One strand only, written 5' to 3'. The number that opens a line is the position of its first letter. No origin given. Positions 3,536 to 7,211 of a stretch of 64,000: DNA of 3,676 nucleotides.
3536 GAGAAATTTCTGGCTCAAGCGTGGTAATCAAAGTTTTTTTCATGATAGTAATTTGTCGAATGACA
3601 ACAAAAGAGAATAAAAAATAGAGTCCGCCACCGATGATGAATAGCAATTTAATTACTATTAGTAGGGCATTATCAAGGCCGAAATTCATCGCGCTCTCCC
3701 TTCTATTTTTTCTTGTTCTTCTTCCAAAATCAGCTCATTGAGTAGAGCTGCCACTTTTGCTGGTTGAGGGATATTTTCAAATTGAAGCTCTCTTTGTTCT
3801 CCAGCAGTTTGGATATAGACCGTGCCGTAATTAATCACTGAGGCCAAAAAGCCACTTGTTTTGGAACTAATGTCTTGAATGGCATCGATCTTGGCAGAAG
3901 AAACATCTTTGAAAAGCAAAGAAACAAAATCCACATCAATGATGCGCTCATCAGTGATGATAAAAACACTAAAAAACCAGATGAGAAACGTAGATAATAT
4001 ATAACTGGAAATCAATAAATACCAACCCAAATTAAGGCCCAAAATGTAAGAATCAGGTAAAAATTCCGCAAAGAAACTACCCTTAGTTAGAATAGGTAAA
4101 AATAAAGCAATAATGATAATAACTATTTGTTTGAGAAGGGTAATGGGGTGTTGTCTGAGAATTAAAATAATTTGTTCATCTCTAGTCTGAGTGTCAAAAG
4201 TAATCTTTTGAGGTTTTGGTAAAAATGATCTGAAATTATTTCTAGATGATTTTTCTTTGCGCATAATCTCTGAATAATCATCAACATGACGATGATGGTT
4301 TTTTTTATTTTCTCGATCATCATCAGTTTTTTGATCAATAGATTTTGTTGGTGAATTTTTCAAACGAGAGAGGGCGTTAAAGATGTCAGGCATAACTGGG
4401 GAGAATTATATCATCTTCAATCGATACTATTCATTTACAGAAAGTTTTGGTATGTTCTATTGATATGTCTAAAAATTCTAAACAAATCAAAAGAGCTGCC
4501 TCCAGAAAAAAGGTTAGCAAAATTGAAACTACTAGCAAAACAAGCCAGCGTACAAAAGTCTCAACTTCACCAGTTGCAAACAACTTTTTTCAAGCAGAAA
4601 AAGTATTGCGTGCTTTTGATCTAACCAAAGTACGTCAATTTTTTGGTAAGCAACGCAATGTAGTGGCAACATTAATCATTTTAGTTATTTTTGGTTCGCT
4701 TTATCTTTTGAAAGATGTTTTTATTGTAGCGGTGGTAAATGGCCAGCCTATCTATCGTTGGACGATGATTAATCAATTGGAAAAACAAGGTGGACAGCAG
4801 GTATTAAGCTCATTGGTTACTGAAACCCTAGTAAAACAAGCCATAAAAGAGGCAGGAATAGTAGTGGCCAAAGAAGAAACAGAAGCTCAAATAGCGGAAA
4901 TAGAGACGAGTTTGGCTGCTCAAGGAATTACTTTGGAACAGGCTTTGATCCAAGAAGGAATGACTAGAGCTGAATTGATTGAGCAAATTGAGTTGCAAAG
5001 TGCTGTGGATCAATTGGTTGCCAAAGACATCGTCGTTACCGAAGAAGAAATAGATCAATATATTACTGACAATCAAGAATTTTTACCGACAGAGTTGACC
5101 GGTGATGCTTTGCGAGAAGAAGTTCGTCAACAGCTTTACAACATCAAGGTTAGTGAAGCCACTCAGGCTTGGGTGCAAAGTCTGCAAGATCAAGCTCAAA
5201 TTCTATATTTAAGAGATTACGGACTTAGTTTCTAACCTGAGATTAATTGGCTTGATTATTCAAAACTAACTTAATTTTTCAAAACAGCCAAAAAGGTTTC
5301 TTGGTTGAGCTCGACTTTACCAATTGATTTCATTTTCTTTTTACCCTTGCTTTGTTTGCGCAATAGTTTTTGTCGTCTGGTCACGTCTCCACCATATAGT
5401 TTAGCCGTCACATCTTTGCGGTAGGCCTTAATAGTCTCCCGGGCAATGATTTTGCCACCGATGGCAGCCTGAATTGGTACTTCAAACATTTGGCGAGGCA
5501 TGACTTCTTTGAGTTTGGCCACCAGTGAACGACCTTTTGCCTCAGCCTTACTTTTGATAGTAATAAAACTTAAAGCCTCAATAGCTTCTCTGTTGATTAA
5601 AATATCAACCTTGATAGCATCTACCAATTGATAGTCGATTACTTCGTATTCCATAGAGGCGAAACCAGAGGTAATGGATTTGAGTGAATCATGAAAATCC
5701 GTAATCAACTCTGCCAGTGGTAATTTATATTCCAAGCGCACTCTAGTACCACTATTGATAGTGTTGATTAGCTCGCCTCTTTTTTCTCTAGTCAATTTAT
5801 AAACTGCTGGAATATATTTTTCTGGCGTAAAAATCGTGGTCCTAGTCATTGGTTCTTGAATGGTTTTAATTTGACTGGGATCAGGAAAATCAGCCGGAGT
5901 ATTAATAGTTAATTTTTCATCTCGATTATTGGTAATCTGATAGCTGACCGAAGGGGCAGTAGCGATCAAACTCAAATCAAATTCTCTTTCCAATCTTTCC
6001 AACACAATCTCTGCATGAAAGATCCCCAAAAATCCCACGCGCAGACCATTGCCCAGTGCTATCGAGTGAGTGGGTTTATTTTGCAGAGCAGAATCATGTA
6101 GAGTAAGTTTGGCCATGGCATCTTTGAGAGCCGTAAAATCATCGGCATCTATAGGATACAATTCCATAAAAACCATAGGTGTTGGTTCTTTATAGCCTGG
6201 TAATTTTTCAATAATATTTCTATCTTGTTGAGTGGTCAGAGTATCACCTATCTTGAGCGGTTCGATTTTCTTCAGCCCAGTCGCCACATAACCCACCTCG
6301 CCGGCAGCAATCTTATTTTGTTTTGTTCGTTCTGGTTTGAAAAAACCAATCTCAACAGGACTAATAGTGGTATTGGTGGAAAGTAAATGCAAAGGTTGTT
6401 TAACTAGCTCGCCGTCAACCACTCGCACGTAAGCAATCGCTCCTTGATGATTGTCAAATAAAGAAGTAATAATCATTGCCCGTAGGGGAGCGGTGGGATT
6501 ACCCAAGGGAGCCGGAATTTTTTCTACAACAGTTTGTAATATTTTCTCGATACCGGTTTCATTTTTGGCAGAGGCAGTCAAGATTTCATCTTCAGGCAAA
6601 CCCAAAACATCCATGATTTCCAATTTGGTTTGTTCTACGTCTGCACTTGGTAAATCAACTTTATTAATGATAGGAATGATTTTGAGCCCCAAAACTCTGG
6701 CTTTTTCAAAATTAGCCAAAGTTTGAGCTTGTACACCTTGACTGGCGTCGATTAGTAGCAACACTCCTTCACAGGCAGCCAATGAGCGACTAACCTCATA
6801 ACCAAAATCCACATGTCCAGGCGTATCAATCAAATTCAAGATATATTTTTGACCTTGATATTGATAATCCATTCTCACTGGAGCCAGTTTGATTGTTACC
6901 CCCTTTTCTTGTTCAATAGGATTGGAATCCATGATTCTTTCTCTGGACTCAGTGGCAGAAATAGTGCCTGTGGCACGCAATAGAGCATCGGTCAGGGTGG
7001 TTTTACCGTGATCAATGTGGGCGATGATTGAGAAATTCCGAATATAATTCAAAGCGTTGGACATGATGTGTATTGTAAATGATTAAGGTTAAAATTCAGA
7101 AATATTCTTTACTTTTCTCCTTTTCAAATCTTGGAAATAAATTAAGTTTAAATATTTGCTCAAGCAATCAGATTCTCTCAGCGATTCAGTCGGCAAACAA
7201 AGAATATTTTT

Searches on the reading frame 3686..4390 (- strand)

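Call 57: search_protein_families(library=pfam, proteins=[window:3686-4390:-], max_evalue=0.001)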
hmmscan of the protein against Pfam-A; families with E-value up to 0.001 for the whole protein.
window:3686-4390:- (234 aa): 1 family
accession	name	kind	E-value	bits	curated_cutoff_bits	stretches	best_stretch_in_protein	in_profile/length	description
PF03703.20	bPH_2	-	0.00029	21.5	22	1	138-216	1-77/78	Bacterial PH domain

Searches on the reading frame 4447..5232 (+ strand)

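Call 57: search_protein_families(library=pfam, proteins=[window:4447-5232:+], max_evalue=0.001)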
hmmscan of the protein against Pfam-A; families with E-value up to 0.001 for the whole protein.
window:4447-5232:+ (262 aa): 2 families
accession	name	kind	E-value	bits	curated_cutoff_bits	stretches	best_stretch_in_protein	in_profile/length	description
PF13624.11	SurA_N_3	-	2.6e-08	34.3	27.2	1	111-190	79-161/162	SurA-like N-terminal domain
PF13623.11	SurA_N_2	-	0.0001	22.7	28.5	1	112-153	82-123/145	SurA-like N-terminal domain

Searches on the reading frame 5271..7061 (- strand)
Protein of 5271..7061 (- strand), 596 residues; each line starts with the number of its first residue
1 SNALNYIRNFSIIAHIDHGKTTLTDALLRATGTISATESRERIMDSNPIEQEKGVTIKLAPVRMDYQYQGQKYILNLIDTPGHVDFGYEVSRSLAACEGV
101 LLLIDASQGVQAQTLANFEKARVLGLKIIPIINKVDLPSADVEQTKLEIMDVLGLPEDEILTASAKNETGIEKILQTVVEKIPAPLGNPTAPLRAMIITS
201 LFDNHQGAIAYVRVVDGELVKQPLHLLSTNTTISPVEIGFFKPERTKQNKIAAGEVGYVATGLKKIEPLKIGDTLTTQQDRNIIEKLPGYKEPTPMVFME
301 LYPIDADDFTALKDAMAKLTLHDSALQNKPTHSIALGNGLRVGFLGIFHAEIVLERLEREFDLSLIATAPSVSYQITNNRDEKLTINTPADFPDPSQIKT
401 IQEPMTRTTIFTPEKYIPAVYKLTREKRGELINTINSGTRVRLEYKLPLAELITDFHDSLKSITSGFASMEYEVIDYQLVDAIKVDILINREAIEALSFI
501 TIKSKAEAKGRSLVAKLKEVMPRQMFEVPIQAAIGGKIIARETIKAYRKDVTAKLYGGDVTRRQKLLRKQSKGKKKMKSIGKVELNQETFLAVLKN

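Call 16: search_protein_families(library=pfam, proteins=[window:5271-7061:-], max_evalue=0.001)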
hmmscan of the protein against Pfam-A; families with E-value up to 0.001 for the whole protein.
window:5271-7061:- (596 aa): 5 families
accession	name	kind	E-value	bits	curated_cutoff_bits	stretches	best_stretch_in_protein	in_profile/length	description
PF00009.33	GTP_EFTU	-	3.5e-52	177.2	26.5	1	7-183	3-187/188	Elongation factor Tu GTP binding domain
PF06421.17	LepA_C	-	4.3e-46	155.9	29.7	1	489-595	1-107/107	GTP-binding protein LepA C-terminus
PF00679.30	EFG_C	-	1.5e-19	70.2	27.9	1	401-485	2-86/89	Elongation factor G C-terminus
PF01926.29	MMR_HSR1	-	6.8e-05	23.4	21.9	1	18-134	10-113/113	50S ribosome-binding GTPase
PF22042.2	EF-G_D2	-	0.00091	19.7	27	0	193-277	2-83/84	Elongation factor G domain 2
